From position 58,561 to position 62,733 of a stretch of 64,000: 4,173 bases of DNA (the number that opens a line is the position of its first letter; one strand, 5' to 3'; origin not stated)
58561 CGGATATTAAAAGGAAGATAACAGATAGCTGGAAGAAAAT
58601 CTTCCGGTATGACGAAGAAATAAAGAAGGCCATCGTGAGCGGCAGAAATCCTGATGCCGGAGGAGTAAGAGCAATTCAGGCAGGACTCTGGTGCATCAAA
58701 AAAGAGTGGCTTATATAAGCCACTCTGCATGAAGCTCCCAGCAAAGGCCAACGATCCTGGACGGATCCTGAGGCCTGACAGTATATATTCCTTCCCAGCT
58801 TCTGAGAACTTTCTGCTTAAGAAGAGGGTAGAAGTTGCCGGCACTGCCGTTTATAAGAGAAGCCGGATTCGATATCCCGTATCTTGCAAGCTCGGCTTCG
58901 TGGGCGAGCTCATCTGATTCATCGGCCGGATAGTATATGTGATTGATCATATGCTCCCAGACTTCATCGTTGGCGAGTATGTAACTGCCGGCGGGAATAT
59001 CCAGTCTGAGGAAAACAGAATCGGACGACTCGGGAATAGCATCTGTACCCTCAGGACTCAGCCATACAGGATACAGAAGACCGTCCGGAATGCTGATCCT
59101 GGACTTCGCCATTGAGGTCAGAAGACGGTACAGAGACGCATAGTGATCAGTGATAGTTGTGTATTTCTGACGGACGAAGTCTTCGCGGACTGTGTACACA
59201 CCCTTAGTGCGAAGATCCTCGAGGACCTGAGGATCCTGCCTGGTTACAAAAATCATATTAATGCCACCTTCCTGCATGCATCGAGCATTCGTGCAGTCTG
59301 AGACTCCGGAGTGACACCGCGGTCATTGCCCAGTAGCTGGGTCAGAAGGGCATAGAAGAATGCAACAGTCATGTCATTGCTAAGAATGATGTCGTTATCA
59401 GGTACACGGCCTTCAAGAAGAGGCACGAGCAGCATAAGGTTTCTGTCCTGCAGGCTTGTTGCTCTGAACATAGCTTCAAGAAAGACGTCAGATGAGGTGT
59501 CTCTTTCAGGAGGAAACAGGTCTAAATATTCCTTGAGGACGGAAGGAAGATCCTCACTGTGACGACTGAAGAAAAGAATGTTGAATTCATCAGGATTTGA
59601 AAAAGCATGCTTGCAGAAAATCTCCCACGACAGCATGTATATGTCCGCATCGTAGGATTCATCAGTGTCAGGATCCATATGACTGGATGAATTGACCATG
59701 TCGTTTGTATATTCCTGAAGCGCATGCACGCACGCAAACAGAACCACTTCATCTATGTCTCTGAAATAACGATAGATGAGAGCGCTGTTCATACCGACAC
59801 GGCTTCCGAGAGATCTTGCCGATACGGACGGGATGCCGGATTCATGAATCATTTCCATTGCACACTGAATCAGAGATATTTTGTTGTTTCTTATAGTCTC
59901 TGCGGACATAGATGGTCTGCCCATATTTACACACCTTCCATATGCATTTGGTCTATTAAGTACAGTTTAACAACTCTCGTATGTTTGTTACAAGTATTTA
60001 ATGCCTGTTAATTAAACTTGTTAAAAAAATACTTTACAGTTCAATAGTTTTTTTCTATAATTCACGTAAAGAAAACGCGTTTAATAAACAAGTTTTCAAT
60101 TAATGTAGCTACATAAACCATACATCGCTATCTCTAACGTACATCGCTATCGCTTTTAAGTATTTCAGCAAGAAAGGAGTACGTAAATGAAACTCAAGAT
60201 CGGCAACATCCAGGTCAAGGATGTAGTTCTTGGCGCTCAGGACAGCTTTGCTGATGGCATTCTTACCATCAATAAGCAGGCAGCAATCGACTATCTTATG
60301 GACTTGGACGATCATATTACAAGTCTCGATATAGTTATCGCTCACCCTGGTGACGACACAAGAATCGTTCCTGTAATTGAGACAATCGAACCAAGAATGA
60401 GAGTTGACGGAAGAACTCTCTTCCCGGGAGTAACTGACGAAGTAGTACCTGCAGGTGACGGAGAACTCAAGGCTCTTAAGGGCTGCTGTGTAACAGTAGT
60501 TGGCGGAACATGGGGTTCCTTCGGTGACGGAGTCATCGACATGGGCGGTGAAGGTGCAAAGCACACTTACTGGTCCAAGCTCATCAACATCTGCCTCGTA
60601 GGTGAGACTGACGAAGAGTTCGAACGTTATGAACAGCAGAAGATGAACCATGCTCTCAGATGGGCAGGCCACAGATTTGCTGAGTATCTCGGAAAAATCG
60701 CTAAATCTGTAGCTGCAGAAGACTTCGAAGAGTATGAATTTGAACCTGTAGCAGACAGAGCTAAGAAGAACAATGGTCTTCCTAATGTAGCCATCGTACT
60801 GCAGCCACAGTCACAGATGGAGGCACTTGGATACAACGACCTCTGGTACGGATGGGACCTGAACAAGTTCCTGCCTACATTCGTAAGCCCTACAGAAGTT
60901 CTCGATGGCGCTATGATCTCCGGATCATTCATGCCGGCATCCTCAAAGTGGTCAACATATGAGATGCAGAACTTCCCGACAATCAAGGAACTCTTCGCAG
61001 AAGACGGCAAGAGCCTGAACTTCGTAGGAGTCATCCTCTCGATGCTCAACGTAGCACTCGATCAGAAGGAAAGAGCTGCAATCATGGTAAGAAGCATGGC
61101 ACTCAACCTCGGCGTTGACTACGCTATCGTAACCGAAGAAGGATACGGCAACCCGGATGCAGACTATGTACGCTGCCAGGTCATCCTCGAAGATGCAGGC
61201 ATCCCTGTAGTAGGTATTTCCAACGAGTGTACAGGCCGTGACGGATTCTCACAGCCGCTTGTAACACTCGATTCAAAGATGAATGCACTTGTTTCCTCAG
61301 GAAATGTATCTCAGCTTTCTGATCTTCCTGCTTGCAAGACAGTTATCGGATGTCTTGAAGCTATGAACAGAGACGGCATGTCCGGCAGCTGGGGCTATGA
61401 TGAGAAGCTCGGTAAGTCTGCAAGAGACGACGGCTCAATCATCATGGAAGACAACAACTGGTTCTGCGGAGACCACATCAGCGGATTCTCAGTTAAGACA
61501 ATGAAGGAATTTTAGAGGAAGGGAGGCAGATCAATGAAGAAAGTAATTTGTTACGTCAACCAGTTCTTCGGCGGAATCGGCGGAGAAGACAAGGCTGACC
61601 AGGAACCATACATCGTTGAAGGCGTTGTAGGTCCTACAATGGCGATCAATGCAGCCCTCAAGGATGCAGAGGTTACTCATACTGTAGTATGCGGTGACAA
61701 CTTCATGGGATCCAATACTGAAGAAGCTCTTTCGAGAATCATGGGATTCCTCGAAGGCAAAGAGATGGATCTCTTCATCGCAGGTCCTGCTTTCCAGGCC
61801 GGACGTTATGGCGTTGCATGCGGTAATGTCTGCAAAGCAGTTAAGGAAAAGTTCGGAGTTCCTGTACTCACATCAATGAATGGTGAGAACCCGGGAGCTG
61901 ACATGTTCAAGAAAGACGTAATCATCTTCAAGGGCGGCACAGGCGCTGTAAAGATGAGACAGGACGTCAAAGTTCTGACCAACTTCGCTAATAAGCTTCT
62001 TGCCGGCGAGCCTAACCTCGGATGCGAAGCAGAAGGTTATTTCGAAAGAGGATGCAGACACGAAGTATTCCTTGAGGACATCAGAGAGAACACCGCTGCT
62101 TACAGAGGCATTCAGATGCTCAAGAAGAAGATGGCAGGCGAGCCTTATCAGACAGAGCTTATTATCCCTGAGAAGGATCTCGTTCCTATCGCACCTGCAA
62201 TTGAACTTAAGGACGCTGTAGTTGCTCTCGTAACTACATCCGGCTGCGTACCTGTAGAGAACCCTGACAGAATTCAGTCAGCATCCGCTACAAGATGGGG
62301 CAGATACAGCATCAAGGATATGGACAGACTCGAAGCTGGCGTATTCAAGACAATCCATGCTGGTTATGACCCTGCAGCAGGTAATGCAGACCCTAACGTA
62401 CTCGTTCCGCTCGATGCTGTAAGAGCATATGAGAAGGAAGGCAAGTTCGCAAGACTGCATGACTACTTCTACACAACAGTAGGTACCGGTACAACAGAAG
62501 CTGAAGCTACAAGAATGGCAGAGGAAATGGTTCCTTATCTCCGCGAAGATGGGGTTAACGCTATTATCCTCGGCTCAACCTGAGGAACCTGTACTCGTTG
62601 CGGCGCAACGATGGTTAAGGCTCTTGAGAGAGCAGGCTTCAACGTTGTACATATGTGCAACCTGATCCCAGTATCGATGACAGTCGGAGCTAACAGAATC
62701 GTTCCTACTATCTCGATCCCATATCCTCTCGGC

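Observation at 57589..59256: Three paralogous uncharacterised genes wired between two selenoprotein-B reductase modules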

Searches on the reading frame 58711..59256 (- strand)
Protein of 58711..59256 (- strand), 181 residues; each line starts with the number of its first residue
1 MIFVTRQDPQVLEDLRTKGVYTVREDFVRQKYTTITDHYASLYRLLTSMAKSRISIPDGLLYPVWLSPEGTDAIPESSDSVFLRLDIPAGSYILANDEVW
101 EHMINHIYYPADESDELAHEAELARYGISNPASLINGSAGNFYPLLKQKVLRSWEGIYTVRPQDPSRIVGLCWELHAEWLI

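Call 3: search_protein_families(library=pfam, proteins=[window:58711-59256:-], max_evalue=1)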
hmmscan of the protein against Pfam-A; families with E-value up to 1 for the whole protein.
window:58711-59256:- (181 aa): 2 families
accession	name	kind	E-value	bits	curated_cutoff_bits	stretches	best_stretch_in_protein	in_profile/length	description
PF12952.12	DUF3841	-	1e-40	139.8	27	1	5-180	4-177/178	Domain of unknown function (DUF3841)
PF21794.3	RAD51D_N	-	0.24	12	27.3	1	9-36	14-40/60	RAD51D, N-terminal domain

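Call 4: search_protein_families(library=ncbifam, proteins=[window:58711-59256:-], max_evalue=0.01)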
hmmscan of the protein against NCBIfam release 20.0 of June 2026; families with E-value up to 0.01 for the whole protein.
window:58711-59256:- (181 aa): 0 families

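Call 9: search_protein_families(library=padloc, proteins=[window:58711-59256:-], max_evalue=1)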
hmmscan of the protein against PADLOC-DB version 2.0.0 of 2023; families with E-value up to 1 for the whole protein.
window:58711-59256:- (181 aa): 0 families

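Call 10: search_protein_families(library=phrogs, proteins=[window:58711-59256:-], max_evalue=1)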
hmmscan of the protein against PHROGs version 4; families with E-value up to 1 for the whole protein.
window:58711-59256:- (181 aa): 0 families

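Call 77: predict_structure(alignment_id=A7)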
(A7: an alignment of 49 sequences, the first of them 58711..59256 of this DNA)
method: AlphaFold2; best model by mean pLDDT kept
length: 181 residues; sequences in the alignment: 49
mean_pLDDT: 90.0   pTM: 0.81
mean pLDDT of the five models: 90.0, 89.8, 89.0, 88.8, 87.3
residues with pLDDT >= 90: 127; 70-90: 45; 50-70: 9; < 50: 0
segments of 3 or more residues with pLDDT < 50: none
pLDDT, mean of each block of 10 residues (from residue 1): 94 97 90 81 93 93 93 71 96 93 91 94 94 82 92 85 80 98 96
secondary structure, 60 per line:
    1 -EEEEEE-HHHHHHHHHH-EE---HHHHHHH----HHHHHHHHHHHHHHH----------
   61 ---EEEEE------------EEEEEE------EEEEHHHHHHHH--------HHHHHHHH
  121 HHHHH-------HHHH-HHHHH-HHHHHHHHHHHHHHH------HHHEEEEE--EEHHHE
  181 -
elements in order: E2-7 H9-18 H25-31 H36-50 E64-68 E81-86 E93-96 H97-104 H113-125 H133-136 H138-142 H144-158 E168-172

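Call 79: fold_search(model_id=the predicted structure, library=pdb)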
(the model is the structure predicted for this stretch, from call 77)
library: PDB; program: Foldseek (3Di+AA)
matches with E <= 10: 67; with E <= 0.001: 0
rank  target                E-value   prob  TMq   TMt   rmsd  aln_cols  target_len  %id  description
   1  7yk3_A                1.8e-01  0.20  0.30  0.25  10.5       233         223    8  Crystal structure of DarTG toxin-antitoxin complex from Mycobacterium tuberculosis (released 2023-05-31)
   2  7yk3_C                2.7e-01  0.18  0.31  0.26  13.1       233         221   10  Crystal structure of DarTG toxin-antitoxin complex from Mycobacterium tuberculosis (released 2023-05-31)
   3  7omv                  7.7e-01  0.13  0.34  0.30  13.2       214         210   11  Thermus sp. 2.9 DarT (released 2021-06-23)
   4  7unf_a                8.2e-01  0.01  0.11  0.04  31.8       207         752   10  CryoEM structure of a mEAK7 bound human V-ATPase complex (released 2022-06-15)
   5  7pua_F6               1.5e+00  0.03  0.18  0.08  15.8       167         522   15  Middle assembly intermediate of the Trypanosoma brucei mitoribosomal small subunit (released 2022-03-02)
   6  7omy_AAA              1.9e+00  0.07  0.31  0.28  13.5       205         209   11  Thermus sp. 2.9 DarT in complex with carba-NAD+ and ssDNA (released 2021-06-23)
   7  6wmt_C                2.2e+00  0.01  0.15  0.04  17.4       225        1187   10  F. tularensis RNAPs70-(MglA-SspA)-ppGpp-PigR-iglA DNA complex (released 2020-11-11)
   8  2o0p                  3.0e+00  0.12  0.22  0.33   6.0        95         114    8  X-ray Crystal Structure of Protein CC0527 (V27M / L66M double mutant) from Caulobacter crescentus. Northeast Structural  (released 2006-12-12)
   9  2o0q                  3.4e+00  0.12  0.24  0.36   5.1       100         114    5  X-ray Crystal Structure of Protein CC0527 from Caulobacter crescentus. Northeast Structural Genomics Consortium Target C (released 2006-12-12)
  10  6vq6_a                3.4e+00  0.01  0.09  0.04  30.2       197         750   12  Mammalian V-ATPase from rat brain - composite model of rotational state 1 bound to ADP and SidK (built from focused re (released 2020-03-18)
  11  8cm0_AAA              3.9e+00  0.03  0.11  0.16   9.6        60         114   17  Rhs2-CT endonuclease toxin in complex with cognate immunity protein RhsI2 (released 2024-08-28)
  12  6wn0_A                3.9e+00  0.02  0.13  0.12  10.2        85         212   15  The structure of a CoA-dependent acyl-homoserine lactone synthase, RpaI, with the adduct of SAH and p-coumaroyl CoA (released 2020-05-13)
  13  6sga_F6               3.9e+00  0.01  0.15  0.07  16.6       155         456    8  Body domain of the mt-SSU assemblosome from Trypanosoma brucei (released 2019-09-18)
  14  6wm2_R                4.1e+00  0.01  0.10  0.04  30.0       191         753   11  Human V-ATPase in state 1 with SidK and ADP (released 2020-11-11)
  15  3uj7_A                4.4e+00  0.01  0.11  0.09  10.3        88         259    9  Phosphoethanolamine methyltransferase from Plasmodium falciparum in complex with SAM and PO4 (released 2011-11-30)
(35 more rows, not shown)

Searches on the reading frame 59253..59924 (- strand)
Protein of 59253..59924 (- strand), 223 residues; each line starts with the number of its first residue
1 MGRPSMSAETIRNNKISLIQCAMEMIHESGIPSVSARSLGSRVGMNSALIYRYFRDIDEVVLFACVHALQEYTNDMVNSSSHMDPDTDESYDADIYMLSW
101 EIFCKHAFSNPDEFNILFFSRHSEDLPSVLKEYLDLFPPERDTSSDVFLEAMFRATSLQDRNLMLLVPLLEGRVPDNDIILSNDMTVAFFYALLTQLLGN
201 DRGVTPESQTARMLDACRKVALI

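Call 3: search_protein_families(library=pfam, proteins=[window:59253-59924:-], max_evalue=1)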
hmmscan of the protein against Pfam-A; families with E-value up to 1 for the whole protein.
window:59253-59924:- (223 aa): 3 families
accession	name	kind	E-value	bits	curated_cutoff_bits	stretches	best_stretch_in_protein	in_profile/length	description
PF00440.29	TetR_N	-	6.7e-07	29.4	24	1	19-61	2-44/47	Bacterial regulatory proteins, tetR family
PF06971.19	Put_DNA-bind_N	-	0.11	13.1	27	1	24-50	18-44/49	Putative DNA-binding protein N-terminus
PF22927.2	INT1_R3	-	0.15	12.1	27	0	117-144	88-115/160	Integrator complex subunit 1, R3 domain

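Call 4: search_protein_families(library=ncbifam, proteins=[window:59253-59924:-], max_evalue=0.01)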
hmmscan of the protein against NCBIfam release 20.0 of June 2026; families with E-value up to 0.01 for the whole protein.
window:59253-59924:- (223 aa): 2 families
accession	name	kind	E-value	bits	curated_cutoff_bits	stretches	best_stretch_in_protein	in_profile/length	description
NF001978.0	PRK00767.1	equivalog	1.8e-07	31.1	118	1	5-84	3-80/197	transcriptional regulator BetI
TIGR03384.1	betaine_BetI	equivalog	2.3e-07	30.7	201.3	1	8-82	5-77/189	choline-binding transcriptional repressor BetI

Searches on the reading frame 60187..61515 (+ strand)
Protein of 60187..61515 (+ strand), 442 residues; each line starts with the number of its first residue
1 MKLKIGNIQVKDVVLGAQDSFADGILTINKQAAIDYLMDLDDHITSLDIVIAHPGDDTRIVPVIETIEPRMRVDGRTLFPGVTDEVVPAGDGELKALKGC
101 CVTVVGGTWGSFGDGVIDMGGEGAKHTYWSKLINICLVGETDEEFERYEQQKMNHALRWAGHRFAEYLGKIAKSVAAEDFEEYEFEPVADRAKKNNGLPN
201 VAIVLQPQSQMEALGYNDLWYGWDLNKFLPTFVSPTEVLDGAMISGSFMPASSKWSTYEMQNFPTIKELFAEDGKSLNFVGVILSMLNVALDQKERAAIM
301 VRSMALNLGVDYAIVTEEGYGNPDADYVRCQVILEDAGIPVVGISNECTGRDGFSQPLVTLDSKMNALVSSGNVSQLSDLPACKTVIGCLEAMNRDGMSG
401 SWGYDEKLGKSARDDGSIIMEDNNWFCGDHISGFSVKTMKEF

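Call 4: search_protein_families(library=ncbifam, proteins=[window:60187-61515:+], max_evalue=0.01)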
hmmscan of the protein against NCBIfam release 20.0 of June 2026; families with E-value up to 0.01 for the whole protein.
window:60187-61515:+ (442 aa): 3 families
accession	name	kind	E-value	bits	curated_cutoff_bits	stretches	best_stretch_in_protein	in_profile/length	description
NF040793.1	sarcosine_GrdG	exception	2.6e-90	303.3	780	1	1-395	1-389/428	sarcosine reductase complex component B subunit alpha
NF053623.1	fluoroAc_FarE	equivalog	1e-45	156.3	675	1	2-388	4-375/419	fluoroacetate reductase subunit FarE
TIGR04480.1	D_pro_red_PrdA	equivalog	1.8e-12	46.8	700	1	229-346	395-510/587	D-proline reductase (dithiol) proprotein PrdA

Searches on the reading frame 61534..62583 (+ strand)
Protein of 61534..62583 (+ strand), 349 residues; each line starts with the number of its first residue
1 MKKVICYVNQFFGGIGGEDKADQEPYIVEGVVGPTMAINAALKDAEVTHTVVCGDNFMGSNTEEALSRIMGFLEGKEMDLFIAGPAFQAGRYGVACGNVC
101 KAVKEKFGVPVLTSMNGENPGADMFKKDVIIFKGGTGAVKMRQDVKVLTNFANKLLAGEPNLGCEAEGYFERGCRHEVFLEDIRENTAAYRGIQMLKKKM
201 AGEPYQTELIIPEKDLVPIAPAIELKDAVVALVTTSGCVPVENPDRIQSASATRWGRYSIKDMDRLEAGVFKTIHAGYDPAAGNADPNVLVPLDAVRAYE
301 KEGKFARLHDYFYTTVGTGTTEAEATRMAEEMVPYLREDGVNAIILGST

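Call 4: search_protein_families(library=ncbifam, proteins=[window:61534-62583:+], max_evalue=0.01)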
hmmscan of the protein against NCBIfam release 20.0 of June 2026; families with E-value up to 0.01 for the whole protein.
window:61534-62583:+ (349 aa): 6 families
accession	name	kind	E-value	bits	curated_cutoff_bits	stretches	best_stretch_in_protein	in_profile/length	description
NF040795.1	betaine_GrdH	exception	3.2e-174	579.9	775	1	3-349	1-346/435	betaine reductase selenoprotein B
TIGR01918.1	various_sel_PB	subfamily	5.2e-139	463.9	65.45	1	3-349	1-345/431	glycine/betaine/sarcosine/D-proline family reductase selenoprotein B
NF040794.1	sarcosine_GrdF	exception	9.4e-118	393.6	800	1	3-349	5-349/435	sarcosine reductase complex component B subunit beta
TIGR01917.1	gly_red_sel_B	equivalog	1.7e-97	327.1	602.2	1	3-349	1-345/431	glycine reductase complex selenoprotein B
NF041545.1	GrdB_like_no_Se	equivalog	4.8e-20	71.9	175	1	3-154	1-156/171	GrdB-related putative oxidoreductase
TIGR04483.1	D_pro_red_PrdB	equivalog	2.3e-07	30.5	300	1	222-346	24-144/238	D-proline reductase (dithiol) protein PrdB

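Call 60: find_related_loci(query=A6, collection=metagenome_contigs, flank=10000)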
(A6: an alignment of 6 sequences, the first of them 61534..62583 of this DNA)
Query A6 (349 aa) in metagenome_contigs; peptide patterns used: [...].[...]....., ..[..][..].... (x = any residue, [..] = any of these).
600 stretches matched a pattern (row limit reached: there are more); 446 encode a relative of the query (tblastn E <= 1e-3); the best 80 are kept; 80 distinct loci.
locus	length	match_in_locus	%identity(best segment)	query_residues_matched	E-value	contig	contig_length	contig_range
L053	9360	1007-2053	99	1-349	0e+0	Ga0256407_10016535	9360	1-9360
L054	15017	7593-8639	92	1-349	0e+0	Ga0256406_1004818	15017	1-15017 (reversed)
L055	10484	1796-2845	80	1-349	0e+0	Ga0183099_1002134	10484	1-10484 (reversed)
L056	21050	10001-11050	77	1-349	0e+0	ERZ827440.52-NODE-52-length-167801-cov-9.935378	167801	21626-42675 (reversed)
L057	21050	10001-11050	78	1-349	0e+0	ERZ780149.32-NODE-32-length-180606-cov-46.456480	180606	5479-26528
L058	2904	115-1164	77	1-349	0e+0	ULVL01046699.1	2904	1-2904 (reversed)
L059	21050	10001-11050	74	1-349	0e+0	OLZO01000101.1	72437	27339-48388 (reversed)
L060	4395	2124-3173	73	1-349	0e+0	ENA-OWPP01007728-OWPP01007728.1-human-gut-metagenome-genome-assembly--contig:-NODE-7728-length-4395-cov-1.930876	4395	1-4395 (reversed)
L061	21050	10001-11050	75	1-349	0e+0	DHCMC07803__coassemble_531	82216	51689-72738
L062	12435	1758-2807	76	1-349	0e+0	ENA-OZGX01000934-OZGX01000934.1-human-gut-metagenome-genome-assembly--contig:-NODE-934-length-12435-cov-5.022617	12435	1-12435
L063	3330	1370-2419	73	1-349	0e+0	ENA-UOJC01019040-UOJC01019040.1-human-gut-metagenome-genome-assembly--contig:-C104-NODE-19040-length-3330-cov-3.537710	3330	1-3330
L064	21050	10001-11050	73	1-349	0e+0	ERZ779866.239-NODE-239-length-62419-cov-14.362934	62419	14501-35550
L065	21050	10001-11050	73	1-349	2e-180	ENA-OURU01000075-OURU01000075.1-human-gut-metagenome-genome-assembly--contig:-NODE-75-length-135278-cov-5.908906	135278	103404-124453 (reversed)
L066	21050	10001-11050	73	1-349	4e-180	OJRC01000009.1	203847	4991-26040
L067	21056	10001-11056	74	1-349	1e-178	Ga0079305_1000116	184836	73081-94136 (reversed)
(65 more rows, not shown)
